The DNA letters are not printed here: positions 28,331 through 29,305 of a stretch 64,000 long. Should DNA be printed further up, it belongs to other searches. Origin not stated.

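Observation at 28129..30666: tRNA-Arg-flanked AT-rich islet encoding two nuclease-fold proteins (TPR + NucS/Shedu-like, and CoiA-like): candidate uncharacterised defence pair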

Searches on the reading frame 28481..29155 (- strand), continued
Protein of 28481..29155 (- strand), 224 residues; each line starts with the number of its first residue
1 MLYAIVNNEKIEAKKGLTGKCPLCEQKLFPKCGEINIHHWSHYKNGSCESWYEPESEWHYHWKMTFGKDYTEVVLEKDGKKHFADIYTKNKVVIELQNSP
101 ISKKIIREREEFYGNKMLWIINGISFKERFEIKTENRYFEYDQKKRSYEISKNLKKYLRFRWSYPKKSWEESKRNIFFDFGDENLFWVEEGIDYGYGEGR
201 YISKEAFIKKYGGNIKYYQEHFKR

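Call 87: search_protein_families(library=pfam, proteins=[L043:7959-9461:+, L045:7974-9473:+, L054:7950-9440:+, L026:1171-2334:+, L082:91-1269:+, L079:4690-5988:+, L081:7998-9008:+], max_evalue=0.001)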
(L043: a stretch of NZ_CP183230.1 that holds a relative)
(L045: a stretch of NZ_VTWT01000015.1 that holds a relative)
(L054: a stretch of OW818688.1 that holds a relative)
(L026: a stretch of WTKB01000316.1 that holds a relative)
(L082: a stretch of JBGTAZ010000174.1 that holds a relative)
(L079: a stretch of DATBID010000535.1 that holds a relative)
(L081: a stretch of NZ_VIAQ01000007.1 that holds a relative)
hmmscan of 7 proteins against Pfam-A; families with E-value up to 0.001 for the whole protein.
L043:7959-9461:+ (501 aa): 1 family
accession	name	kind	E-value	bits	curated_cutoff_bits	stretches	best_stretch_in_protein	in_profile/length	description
PF25164.1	CoiA_N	-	0.00035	20.5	26.3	0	25-55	18-48/50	Competence protein CoiA, N-terminal domain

L045:7974-9473:+ (500 aa): 1 family
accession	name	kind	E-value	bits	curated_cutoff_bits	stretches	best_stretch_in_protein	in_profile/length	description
PF25164.1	CoiA_N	-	3.2e-05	23.8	26.3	1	31-60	19-48/50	Competence protein CoiA, N-terminal domain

L054:7950-9440:+ (497 aa): 1 family
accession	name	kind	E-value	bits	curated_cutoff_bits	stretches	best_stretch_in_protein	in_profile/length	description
PF25164.1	CoiA_N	-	0.00041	20.2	26.3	0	22-51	19-48/50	Competence protein CoiA, N-terminal domain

L026:1171-2334:+ (388 aa): 1 family
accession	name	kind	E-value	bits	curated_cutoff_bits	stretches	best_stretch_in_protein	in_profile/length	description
PF25164.1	CoiA_N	-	4.3e-07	29.8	26.3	1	21-49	20-48/50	Competence protein CoiA, N-terminal domain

L082:91-1269:+ (393 aa): 1 family
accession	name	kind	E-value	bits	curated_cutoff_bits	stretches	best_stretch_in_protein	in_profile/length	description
PF25164.1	CoiA_N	-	2.5e-08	33.7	26.3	1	43-71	19-48/50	Competence protein CoiA, N-terminal domain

L079:4690-5988:+ (433 aa): 2 families
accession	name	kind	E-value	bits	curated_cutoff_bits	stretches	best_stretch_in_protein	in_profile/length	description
PF25164.1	CoiA_N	-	8.2e-06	25.7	26.3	1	170-198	19-47/50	Competence protein CoiA, N-terminal domain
PF06054.18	CoiA_nuc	-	0.00018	22.1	20.3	1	239-284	41-86/158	Competence protein CoiA, nuclease-like domain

L081:7998-9008:+ (337 aa): 1 family
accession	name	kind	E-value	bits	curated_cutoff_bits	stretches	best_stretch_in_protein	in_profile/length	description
PF25164.1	CoiA_N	-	4.3e-07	29.8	26.3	1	34-61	21-48/50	Competence protein CoiA, N-terminal domain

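Call 88: find_encoding_contigs(protein=P0011, flank=5000, max_places=3)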
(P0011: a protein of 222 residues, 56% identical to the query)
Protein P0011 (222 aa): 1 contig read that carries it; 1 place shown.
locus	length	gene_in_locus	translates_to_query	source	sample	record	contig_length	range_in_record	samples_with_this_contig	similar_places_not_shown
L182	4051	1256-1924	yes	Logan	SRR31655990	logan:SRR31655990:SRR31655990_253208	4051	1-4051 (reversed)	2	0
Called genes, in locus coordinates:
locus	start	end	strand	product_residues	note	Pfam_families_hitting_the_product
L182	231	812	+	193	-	-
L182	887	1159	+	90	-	-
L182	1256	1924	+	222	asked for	PF25164:CoiA_N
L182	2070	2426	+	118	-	-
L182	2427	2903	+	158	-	-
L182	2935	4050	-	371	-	?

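Call 89: find_encoding_contigs(protein=P0021, flank=6000, max_places=3)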
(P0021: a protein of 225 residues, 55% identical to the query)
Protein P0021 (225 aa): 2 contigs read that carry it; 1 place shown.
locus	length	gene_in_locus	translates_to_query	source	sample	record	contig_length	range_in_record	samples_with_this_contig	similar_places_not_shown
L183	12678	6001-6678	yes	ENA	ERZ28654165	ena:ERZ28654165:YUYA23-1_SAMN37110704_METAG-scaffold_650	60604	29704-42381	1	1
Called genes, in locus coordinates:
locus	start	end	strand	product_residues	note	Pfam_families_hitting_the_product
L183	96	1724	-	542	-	-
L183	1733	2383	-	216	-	-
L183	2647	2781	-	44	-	-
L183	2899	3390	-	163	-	-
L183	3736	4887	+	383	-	-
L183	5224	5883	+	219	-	-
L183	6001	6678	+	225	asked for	PF25164:CoiA_N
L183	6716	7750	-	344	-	-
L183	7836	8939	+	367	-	-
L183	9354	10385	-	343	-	PF13481:AAA_25, PF03796:DnaB_C (faint)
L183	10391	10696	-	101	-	-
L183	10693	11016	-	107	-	PF12728:HTH_17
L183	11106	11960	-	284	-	-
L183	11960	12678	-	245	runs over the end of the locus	-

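Call 90: find_encoding_contigs(protein=P0076, flank=6000, max_places=3)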
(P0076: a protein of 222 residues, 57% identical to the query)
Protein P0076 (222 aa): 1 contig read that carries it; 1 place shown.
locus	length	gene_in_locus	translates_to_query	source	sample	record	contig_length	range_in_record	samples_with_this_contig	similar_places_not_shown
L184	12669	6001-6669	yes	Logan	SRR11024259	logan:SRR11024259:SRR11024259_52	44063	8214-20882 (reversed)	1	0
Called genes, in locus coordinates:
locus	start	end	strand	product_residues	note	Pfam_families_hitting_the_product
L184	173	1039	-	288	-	PF10677:DUF2490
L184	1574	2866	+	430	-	PF13102:Phage_int_SAM_5 (faint), PF00589:Phage_integrase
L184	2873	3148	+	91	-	PF12728:HTH_17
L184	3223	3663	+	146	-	-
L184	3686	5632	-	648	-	-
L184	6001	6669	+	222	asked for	PF25164:CoiA_N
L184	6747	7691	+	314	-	-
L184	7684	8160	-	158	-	-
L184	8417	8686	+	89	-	-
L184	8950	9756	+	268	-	PF11185:DUF2971 (weak)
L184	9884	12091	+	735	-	PF14311:DUF4379, PF22799:PIR1-like_C (faint), PF24441:DUF7560 (faint), PF14311:DUF4379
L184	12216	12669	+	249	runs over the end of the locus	PF20712:CyanoTRADDas_TM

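Call 95: fold_search(model_id=the predicted structure, library=viral)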
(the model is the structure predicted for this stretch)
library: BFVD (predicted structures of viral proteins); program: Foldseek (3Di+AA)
matches with E <= 10: 191; with E <= 0.001: 5
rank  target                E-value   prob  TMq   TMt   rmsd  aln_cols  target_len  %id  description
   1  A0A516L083            5.9e-16  1.00  0.70  0.58   5.2       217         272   29  (no name in the UniProt tables at hand)
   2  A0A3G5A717            4.6e-15  1.00  0.74  0.28   3.1       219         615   27  Uncharacterized protein [Hyperionvirus sp.]
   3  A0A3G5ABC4            3.5e-14  1.00  0.72  0.39   4.0       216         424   26  Uncharacterized protein [Hyperionvirus sp.]
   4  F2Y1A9                3.7e-10  1.00  0.52  0.43   8.2       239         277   20  (no name in the UniProt tables at hand)
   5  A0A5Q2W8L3            2.2e-06  1.00  0.50  0.40  11.6       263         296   17  (no name in the UniProt tables at hand)
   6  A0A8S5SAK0            1.2e-03  0.99  0.42  0.28  11.9       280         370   15  Competence protein [Siphoviridae sp. ctgaY24]
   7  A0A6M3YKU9            1.2e-03  0.98  0.22  0.16  11.1       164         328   20  (no name in the UniProt tables at hand)
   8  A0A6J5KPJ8            1.3e-01  0.44  0.25  0.20  11.9       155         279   12  Uncharacterized protein [uncultured Caudovirales phage]
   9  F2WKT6                1.3e-01  0.15  0.18  0.18  14.8       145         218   14  Uncharacterized protein [Lausannevirus]
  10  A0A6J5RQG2            1.7e-01  0.23  0.26  0.08  16.3       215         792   11  SSL2 DNA or RNA helicases of superfamily II [uncultured Caudovirales phage]
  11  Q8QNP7                2.1e-01  0.38  0.25  0.22   7.6       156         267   15  EsV-1-12 [Ectocarpus siliculosus virus 1 (isolate New Zealand/Kaikoura/1988)]
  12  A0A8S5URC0            2.1e-01  0.33  0.23  0.32   8.0       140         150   14  Restriction enzyme [Siphoviridae sp. ctg6c78]
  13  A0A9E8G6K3            2.1e-01  0.16  0.21  0.18  21.8       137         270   12  (no name in the UniProt tables at hand)
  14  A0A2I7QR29            2.4e-01  0.21  0.19  0.19  10.6       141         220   19  (no name in the UniProt tables at hand)
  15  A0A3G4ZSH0            2.6e-01  0.60  0.20  0.09   4.4        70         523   17  Uncharacterized protein [Terrestrivirus sp.]
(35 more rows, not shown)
